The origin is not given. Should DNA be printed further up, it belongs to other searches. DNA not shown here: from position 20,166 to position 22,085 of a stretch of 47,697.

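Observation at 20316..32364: Seven head-to-tail, deeply diverged ArnT/PMT-type GT-C paralogs, all keeping the catalytic DE loop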

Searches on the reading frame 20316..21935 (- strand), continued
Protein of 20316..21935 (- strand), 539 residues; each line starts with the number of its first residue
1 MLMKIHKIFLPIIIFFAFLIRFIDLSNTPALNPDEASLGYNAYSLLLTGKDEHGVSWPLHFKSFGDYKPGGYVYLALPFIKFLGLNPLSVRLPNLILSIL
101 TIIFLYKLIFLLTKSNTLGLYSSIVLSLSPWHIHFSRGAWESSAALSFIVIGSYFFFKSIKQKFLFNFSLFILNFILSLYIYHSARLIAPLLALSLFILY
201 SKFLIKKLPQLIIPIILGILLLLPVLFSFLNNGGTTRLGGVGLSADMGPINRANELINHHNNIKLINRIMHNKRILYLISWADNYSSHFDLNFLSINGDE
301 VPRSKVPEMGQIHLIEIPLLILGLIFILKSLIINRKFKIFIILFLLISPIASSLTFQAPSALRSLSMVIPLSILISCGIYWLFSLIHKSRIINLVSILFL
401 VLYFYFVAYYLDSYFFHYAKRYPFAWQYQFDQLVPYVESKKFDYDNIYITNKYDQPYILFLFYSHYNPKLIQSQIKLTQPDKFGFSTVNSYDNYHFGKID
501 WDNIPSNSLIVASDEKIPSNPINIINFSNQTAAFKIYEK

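Call 45: fold_search(model_id=the predicted structure, library=pdb)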
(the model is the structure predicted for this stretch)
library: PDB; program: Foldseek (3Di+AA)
matches with E <= 10: 204; with E <= 0.001: 20
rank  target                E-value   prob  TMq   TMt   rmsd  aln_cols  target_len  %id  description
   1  6gxc_A                1.8e-06  1.00  0.49  0.39   9.2       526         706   14  Bacterial oligosaccharyltransferase PglB in complex with an inhibitory peptide and a reactive lipid-linked oligosaccha (released 2018-11-14)
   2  8agc_A                2.7e-06  1.00  0.49  0.39  13.6       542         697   12  Structure of yeast oligosaccharylransferase complex with lipid-linked oligosaccharide and non-acceptor peptide bound (released 2022-12-07)
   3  8b6l_I                3.1e-06  1.00  0.49  0.40  13.5       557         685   12  Subtomogram average of the human Sec61-TRAP-OSTA-translocon (released 2022-12-07)
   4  7oci_F                3.2e-06  1.00  0.49  0.42  12.8       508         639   11  Cryo-EM structure of yeast Ost6p containing oligosaccharyltransferase complex (released 2022-02-16)
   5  5ogl_A                4.6e-06  1.00  0.46  0.37   9.5       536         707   13  Structure of bacterial oligosaccharyltransferase PglB in complex with an acceptor peptide and an lipid-linked oligosac (released 2017-10-25)
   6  6s7o_A                1.2e-05  1.00  0.48  0.41  13.4       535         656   12  Cryo-EM structure of human oligosaccharyltransferase complex OST-A (released 2019-12-18)
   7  8pn9_A                2.0e-05  1.00  0.51  0.43  12.5       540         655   12  Structure of human oligosaccharyltransferase OST-A complex bound to NGI-1 (released 2024-05-08)
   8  7e9s_A                2.4e-05  1.00  0.47  0.32  13.1       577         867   11  Archaeal oligosaccharyltransferase AglB from Archaeoglobus fulgidus in complex with an inhibitory peptide and a dolich (released 2021-09-08)
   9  6s7t_A                2.7e-05  1.00  0.53  0.42  11.9       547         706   14  Cryo-EM structure of human oligosaccharyltransferase complex OST-B (released 2019-12-18)
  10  6ezn_F                2.8e-05  1.00  0.49  0.41  13.2       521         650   15  Cryo-EM structure of the yeast oligosaccharyltransferase (OST) complex (released 2018-01-17)
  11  3rce_A                4.6e-05  1.00  0.51  0.42  13.2       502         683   14  Bacterial oligosaccharyltransferase PglB (released 2011-06-15)
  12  9n9j_I                6.0e-05  1.00  0.50  0.40  13.8       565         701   12  Structure of a GRP94 folding intermediate engaged with a CCDC134- and FKBP11-bound secretory translocon (released 2025-11-19)
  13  5f15                  7.8e-05  1.00  0.41  0.40  16.6       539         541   12  Crystal Structure of ArnT from Cupriavidus metallidurans bound to Undecaprenyl phosphate (released 2016-02-17)
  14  5ezm                  1.4e-04  1.00  0.42  0.42  16.4       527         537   11  Crystal Structure of ArnT from Cupriavidus metallidurans in the apo state (released 2016-02-17)
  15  3wak                  2.1e-04  1.00  0.47  0.32  12.7       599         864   11  Crystal structure of the Archaeoglobus fulgidus oligosaccharyltransferase (O29867_ARCFU) in the apo form (released 2013-10-30)
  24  7bvc_A                4.4e-03  1.00  0.40  0.22  11.3       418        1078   11  Cryo-EM structure of Mycobacterium smegmatis arabinosyltransferase EmbA-EmbB-AcpM2 in complex with ethambutol (released 2020-04-29)
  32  6p25_B                7.1e-02  1.00  0.30  0.24   4.8       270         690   14  Structure of S. cerevisiae protein O-mannosyltransferase Pmt1-Pmt2 complex bound to the sugar donor and a peptide acce (released 2019-07-10)
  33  6p25_A                1.2e-01  1.00  0.31  0.23   5.4       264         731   15  Structure of S. cerevisiae protein O-mannosyltransferase Pmt1-Pmt2 complex bound to the sugar donor and a peptide acce (released 2019-07-10)
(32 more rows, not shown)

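Call 46: search_solved_structures(query=A2, max_evalue=10, show_alignments=5)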
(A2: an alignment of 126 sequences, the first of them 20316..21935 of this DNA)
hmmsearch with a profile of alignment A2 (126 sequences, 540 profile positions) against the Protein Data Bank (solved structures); distinct sequences matched with E-value up to 10: 1.
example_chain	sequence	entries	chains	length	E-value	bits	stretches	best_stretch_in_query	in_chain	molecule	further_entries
8i9p_Lh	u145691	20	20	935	1.7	10.3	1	97-193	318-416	dolichyl-diphosphooligosaccharide--protein glycotransferase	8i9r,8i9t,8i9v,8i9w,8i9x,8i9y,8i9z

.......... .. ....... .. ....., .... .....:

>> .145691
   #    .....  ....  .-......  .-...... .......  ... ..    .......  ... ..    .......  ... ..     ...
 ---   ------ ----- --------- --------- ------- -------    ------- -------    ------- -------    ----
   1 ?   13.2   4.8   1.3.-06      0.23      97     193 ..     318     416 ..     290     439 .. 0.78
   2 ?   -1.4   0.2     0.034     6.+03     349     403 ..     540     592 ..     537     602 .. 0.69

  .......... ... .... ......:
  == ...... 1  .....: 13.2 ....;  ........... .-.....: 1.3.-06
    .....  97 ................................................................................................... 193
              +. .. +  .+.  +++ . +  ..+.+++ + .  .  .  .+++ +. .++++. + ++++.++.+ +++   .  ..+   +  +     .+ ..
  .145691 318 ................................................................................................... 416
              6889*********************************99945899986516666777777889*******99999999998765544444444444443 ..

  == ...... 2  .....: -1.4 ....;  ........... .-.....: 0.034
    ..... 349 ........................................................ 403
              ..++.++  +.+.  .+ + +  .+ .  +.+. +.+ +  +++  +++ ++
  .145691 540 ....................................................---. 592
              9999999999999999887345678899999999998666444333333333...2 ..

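Call 55: find_encoding_contigs(protein=P0005, flank=10000, max_places=2)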
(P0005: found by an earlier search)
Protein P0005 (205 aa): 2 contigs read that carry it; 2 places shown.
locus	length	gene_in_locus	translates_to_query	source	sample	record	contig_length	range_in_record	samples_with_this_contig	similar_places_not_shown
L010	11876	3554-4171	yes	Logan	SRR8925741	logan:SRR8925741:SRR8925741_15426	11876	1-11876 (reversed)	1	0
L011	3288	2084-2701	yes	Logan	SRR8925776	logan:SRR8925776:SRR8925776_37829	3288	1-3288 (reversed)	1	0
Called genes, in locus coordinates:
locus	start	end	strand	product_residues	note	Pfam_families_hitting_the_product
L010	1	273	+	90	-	?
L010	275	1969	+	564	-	PF02366:PMT (weak), PF13231:PMT_2 (weak)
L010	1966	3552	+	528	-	-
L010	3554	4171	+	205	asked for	-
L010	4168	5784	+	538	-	PF13231:PMT_2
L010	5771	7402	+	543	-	PF02366:PMT, PF13231:PMT_2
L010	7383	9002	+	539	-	-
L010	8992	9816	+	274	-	PF00535:Glycos_transf_2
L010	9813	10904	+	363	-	PF13439:Glyco_transf_4, PF00534:Glycos_transf_1, PF13692:Glyco_trans_1_4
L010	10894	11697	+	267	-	PF00535:Glycos_transf_2, PF10111:Glyco_tranf_2_2 (weak)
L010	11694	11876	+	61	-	?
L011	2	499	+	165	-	?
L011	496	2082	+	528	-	-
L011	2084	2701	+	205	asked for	-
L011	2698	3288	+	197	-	?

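Call 58: search_protein_representatives(alignment_id=A1)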
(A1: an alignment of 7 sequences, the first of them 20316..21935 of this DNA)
Query: 7 sequences, 545 profile positions. Proteins with E-value up to 0.001 (for the whole library): 35343; up to 1e-10: 15043; up to 1e-30: 6358. The best 150 are listed.
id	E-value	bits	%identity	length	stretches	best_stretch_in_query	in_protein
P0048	2.9e-184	630.3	-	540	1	1-544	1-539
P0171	3.2e-163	560.9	-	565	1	1-537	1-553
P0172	3.6e-155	534.3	-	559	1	2-543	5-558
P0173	4.1e-150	517.6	-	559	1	5-545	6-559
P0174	3.9e-149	514.4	-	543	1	5-544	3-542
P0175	9.1e-149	513.2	-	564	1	4-544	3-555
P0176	1.1e-148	512.9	-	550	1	5-544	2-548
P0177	6.6e-148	510.4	-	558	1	6-544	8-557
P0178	1.3e-147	509.4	-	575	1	11-543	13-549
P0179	1.7e-147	509.0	-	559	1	6-542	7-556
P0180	1.8e-147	508.9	-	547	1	6-543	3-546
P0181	1.6e-146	505.8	-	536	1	5-543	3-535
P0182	4.9e-146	504.2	-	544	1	6-543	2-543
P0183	5.6e-144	497.4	-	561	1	6-544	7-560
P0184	4.3e-143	494.5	-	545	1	3-543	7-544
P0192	9.4e-141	486.7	-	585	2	164-541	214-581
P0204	1.4e-136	473.0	-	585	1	3-514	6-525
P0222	6.9e-134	464.1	-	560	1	1-512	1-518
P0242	1.1e-131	456.8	-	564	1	2-473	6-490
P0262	1.5e-128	446.5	-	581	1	7-543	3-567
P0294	1.4e-125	436.7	-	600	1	4-539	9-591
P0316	4.9e-124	431.6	-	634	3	167-543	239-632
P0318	5.2e-124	431.5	-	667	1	4-543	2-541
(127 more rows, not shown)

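Call 78: list_cluster_members(proteins=[P0171, P0178, P0192, P0204, P0222, P0242, P0262, P0294, P0316, P0318])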
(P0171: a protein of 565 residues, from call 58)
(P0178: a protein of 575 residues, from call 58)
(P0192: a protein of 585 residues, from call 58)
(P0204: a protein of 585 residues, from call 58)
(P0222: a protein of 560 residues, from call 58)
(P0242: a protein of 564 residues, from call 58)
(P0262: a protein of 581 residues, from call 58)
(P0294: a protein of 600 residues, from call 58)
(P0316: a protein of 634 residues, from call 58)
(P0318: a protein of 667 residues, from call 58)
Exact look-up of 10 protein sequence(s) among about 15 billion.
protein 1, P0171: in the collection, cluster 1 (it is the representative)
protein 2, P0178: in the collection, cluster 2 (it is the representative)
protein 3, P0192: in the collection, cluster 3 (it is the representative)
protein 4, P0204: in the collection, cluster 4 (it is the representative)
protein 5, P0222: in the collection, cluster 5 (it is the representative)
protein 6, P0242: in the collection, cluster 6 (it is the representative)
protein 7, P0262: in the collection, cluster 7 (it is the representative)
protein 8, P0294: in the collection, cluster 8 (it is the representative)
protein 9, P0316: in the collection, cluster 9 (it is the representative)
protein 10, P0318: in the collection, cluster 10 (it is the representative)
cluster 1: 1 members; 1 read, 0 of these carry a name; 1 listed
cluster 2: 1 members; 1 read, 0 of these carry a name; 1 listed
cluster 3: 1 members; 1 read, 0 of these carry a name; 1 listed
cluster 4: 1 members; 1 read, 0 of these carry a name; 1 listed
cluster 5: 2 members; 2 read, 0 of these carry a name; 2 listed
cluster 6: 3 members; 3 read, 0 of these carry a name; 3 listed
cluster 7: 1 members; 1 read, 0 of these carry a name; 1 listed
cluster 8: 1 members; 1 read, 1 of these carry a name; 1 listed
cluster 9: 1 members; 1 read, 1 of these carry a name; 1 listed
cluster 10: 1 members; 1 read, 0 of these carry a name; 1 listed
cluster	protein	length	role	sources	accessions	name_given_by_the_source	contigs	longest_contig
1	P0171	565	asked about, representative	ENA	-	-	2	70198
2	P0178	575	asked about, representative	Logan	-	-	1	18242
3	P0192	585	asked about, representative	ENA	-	-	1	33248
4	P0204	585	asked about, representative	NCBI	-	-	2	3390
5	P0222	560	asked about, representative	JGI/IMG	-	-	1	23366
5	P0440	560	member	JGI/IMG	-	-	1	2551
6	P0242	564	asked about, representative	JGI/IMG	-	-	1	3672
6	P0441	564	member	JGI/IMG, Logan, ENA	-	-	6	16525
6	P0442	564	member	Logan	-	-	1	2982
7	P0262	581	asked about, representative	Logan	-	-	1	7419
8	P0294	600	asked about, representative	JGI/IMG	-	4-amino-4-deoxy-L-arabinose transferase-like glycosyltransferase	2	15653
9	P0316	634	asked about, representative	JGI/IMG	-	hypothetical protein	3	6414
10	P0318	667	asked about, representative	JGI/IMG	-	-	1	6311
